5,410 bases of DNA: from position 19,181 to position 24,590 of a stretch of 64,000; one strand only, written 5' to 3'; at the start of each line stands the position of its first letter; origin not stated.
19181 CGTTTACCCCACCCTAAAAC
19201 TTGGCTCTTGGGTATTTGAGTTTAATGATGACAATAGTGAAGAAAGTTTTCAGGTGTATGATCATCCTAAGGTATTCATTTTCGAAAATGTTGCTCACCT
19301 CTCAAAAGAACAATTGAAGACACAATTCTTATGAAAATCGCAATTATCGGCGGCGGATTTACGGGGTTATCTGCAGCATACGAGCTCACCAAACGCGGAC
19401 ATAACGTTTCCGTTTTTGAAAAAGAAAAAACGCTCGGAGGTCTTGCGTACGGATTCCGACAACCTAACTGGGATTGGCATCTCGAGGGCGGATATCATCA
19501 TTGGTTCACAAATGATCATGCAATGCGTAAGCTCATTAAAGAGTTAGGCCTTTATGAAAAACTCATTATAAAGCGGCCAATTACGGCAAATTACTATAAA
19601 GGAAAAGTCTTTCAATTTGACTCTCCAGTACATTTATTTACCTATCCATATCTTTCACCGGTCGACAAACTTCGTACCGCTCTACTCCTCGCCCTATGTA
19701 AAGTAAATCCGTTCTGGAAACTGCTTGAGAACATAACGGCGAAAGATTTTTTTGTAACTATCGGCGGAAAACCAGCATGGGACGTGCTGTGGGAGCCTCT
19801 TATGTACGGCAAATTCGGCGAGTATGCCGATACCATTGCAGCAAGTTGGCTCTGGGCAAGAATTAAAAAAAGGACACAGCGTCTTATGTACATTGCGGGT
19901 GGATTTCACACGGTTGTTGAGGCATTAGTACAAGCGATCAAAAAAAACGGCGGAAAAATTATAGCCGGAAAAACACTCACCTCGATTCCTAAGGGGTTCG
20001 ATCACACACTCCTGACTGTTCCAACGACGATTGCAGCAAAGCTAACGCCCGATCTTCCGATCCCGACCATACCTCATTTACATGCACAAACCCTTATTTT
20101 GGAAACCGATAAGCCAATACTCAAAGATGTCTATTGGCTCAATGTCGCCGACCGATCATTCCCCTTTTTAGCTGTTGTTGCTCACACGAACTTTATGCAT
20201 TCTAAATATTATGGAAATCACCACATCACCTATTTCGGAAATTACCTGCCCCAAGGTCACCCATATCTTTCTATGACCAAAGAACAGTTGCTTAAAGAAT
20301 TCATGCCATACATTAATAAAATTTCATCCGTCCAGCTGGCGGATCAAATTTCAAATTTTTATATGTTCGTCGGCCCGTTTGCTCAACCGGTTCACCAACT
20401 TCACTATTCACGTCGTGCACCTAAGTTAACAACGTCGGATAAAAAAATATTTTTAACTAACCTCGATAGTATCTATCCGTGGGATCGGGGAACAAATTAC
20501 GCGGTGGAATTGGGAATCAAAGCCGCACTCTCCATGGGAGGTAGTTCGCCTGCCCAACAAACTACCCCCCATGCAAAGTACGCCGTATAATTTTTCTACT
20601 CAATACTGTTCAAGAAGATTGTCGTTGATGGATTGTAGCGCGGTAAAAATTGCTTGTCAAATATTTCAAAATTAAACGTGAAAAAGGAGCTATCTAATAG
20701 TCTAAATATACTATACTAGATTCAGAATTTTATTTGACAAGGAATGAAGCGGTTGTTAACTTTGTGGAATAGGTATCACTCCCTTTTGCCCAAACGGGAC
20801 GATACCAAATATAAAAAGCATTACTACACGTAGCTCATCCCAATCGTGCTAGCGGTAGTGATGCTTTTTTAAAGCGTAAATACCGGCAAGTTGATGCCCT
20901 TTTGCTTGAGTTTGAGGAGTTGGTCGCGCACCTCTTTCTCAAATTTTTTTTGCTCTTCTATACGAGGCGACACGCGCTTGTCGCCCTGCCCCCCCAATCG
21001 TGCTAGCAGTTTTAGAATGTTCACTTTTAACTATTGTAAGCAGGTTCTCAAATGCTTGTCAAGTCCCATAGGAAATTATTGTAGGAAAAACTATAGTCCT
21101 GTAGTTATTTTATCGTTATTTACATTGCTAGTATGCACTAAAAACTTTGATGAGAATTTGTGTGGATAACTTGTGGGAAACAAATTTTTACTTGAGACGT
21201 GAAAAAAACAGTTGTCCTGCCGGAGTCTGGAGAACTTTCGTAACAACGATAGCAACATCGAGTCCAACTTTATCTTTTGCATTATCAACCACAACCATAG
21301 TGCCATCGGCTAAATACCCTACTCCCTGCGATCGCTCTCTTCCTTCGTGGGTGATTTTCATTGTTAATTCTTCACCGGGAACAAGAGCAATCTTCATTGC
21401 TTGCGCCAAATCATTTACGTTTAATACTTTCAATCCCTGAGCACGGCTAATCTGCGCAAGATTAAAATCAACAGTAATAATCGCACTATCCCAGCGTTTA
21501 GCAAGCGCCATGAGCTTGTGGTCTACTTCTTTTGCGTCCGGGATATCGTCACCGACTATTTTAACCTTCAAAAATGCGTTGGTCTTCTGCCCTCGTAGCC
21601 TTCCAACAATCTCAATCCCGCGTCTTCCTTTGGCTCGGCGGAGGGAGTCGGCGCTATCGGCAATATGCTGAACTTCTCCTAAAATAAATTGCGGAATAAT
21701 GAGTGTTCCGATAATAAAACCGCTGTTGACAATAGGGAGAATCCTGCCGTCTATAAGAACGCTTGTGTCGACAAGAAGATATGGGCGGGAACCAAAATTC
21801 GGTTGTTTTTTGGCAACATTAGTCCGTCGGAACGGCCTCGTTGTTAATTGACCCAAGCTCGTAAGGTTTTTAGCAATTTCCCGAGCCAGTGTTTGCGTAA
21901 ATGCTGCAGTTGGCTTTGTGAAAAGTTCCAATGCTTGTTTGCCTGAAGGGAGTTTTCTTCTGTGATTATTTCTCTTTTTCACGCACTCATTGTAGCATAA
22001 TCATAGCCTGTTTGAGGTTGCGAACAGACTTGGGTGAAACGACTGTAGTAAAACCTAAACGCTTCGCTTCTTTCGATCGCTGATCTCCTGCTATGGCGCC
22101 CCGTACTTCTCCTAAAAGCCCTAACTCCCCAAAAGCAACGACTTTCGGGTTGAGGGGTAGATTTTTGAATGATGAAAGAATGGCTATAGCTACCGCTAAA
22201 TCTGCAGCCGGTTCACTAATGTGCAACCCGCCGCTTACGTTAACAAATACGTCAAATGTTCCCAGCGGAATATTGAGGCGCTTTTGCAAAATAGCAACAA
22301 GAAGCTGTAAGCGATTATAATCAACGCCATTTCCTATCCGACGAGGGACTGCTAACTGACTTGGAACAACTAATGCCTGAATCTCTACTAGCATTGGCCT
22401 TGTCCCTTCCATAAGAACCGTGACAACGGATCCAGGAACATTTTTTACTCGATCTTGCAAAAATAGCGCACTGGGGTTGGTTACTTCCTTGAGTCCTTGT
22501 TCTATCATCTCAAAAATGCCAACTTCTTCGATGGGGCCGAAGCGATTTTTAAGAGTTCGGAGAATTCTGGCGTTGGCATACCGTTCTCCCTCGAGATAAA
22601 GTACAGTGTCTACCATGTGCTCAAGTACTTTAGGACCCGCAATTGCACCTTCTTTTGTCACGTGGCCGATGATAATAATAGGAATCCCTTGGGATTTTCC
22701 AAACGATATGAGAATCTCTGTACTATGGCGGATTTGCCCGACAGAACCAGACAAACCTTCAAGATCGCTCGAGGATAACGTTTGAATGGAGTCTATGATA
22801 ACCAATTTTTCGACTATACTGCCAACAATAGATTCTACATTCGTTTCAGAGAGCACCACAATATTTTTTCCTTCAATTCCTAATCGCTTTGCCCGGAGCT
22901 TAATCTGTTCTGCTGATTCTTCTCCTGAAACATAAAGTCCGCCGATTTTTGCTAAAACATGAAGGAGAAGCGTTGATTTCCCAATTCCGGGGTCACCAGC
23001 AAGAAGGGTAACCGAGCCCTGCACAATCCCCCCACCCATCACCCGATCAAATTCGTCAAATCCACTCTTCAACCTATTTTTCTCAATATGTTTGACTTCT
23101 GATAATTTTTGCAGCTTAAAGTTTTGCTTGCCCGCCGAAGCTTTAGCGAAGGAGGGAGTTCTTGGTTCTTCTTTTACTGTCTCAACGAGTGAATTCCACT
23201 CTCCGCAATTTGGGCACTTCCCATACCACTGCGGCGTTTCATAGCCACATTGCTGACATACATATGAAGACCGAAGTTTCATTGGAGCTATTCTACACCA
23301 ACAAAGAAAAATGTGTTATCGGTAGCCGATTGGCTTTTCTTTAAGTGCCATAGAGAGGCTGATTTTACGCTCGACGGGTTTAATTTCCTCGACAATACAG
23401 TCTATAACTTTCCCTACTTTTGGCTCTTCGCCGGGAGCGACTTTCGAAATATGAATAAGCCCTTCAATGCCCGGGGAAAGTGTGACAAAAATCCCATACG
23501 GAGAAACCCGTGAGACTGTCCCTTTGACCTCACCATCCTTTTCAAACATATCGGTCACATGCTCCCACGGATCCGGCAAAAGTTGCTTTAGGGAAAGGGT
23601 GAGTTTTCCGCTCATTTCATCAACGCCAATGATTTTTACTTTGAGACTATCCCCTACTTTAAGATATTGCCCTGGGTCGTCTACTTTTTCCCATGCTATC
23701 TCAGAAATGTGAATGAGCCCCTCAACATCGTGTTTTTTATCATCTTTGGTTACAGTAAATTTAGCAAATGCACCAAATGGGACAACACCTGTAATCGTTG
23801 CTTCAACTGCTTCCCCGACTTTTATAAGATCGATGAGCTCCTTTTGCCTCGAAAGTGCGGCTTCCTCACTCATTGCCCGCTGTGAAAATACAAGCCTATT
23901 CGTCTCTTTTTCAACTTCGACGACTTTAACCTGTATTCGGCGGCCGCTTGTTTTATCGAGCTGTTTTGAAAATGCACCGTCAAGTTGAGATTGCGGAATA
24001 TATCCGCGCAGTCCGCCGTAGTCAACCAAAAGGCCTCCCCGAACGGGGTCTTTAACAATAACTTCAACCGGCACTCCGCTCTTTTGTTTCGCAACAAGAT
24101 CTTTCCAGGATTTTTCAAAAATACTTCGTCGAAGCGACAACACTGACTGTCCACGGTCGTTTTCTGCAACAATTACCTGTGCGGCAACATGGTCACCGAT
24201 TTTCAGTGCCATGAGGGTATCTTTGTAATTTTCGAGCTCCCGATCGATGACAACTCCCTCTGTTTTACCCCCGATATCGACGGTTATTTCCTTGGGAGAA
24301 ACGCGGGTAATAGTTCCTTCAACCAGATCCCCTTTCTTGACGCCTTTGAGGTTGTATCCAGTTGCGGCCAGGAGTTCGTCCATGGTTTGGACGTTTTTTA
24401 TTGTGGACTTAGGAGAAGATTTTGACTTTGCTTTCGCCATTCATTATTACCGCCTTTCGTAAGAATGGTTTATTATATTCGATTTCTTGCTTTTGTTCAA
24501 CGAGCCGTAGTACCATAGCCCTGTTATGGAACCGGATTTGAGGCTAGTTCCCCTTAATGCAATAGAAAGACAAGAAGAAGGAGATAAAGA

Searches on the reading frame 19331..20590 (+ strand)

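Call 13: search_protein_families(library=pfam, proteins=[window:19331-20590:+], max_evalue=0.001)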
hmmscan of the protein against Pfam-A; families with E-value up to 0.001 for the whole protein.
window:19331-20590:+ (419 aa): 10 families
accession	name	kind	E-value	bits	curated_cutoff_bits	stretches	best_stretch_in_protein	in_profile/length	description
PF01593.30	Amino_oxidase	-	1.3e-21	77.8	19.8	1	10-333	1-366/443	Flavin containing amine oxidoreductase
PF13450.12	NAD_binding_8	-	2.4e-15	57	21.9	1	5-72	1-68/68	NAD(P)-binding Rossmann-like domain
PF01266.30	DAO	-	7.3e-12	45.9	27.9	1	2-36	1-35/353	FAD dependent oxidoreductase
PF00070.33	Pyr_redox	-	2.4e-06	28.4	22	1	2-35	1-34/82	Pyridine nucleotide-disulphide oxidoreductase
PF00890.30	FAD_binding_2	-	7.1e-06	25.9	20.4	1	3-37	2-36/414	FAD binding domain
PF03486.20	HI0933_like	-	1.5e-05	25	50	1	2-36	2-36/244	HI0933-like protein Rossmann domain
PF07992.20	Pyr_redox_2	-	6.8e-05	22.9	26.1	1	2-35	2-35/291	Pyridine nucleotide-disulphide oxidoreductase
PF12831.13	FAD_oxidored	-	0.00012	22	27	1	3-39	2-38/416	FAD dependent oxidoreductase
PF01946.23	Thi4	-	0.00022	21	26.2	1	2-40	19-58/235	Thi4 family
PF13454.12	NAD_binding_9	-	0.0005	20.5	21.8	1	4-46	1-47/155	FAD-NAD(P)-binding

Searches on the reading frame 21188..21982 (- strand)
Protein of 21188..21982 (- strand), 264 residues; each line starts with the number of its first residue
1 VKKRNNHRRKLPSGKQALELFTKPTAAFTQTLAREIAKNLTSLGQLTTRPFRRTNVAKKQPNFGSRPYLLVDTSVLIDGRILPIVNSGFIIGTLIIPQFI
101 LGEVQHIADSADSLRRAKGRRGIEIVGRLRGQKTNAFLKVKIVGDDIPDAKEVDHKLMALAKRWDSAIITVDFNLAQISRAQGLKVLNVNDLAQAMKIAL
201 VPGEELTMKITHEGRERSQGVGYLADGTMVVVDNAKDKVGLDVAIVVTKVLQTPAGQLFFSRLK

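Call 13: search_protein_families(library=pfam, proteins=[window:21188-21982:-], max_evalue=0.001)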
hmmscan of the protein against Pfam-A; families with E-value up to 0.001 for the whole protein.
window:21188-21982:- (264 aa): 1 family
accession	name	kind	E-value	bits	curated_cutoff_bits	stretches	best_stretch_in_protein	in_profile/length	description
PF01938.26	TRAM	-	0.00021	21.5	21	1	203-251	5-52/61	TRAM domain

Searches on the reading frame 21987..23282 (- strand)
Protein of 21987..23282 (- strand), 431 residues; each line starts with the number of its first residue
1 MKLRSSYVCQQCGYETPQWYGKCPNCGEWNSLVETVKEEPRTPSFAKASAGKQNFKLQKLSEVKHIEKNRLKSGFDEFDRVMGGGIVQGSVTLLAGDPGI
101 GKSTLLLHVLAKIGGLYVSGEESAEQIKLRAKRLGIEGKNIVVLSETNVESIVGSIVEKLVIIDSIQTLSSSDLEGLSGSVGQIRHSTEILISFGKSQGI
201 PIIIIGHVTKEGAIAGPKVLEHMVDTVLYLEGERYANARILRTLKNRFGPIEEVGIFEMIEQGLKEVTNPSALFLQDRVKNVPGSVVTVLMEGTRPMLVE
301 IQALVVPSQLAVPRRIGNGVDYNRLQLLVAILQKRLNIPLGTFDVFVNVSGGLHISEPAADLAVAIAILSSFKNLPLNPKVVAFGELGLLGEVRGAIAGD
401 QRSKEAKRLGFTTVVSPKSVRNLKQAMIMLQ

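Call 13: search_protein_families(library=pfam, proteins=[window:21987-23282:-], max_evalue=0.001)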
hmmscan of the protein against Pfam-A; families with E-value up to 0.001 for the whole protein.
window:21987-23282:- (431 aa): 6 families
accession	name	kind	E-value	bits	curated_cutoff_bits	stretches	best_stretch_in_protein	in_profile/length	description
PF06745.19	ATPase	-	3.3e-16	59.8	26.6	2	72-138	2-74/231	KaiC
PF18073.7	Zn_ribbon_LapB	-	1.2e-14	54.1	25.7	1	7-34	1-28/28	Rubredoxin metal binding domain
PF13481.12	AAA_25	-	9.9e-10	38.8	27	1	62-212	6-194/195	AAA domain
PF13541.12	ChlI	-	1e-06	29.1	27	1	345-418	45-119/121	Subunit ChlI of Mg-chelatase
PF23442.1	DUF7125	-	6.6e-06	25.8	29.1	1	69-127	2-60/207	Family of unknown function (DUF7125)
PF03796.21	DnaB_C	-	3.7e-05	23.7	27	1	71-141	2-79/255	DnaB-like helicase C terminal domain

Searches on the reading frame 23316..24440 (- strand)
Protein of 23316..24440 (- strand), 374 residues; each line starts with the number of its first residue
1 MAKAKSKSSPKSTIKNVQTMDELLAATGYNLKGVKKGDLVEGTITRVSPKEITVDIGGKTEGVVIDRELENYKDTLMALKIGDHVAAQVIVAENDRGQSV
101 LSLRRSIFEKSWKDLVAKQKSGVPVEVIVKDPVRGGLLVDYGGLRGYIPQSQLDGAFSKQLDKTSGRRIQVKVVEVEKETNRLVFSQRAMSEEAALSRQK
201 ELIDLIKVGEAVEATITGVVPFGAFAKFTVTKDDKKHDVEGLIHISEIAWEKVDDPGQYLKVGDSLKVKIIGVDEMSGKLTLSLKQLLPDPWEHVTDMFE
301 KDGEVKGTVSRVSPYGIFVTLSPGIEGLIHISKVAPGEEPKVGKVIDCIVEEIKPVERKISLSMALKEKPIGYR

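Call 13: search_protein_families(library=pfam, proteins=[window:23316-24440:-], max_evalue=0.001)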
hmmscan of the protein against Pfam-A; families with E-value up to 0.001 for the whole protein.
window:23316-24440:- (374 aa): 4 families
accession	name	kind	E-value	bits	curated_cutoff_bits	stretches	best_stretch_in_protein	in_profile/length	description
PF00575.29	S1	-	2.9e-47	159.4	22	4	207-285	3-74/74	S1 RNA binding domain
PF23459.1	S1_RRP5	-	2.7e-08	34.7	27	0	237-284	25-72/72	RRP5 S1 domain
PF21543.3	CvfB_2nd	-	4.2e-06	27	27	0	301-364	13-74/76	Virulence regulatory factor CvfB, second domain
PF24685.1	OB_RRP5_4th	-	6.4e-06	26.5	31.5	0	236-286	34-84/92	RRP5 OB-fold domain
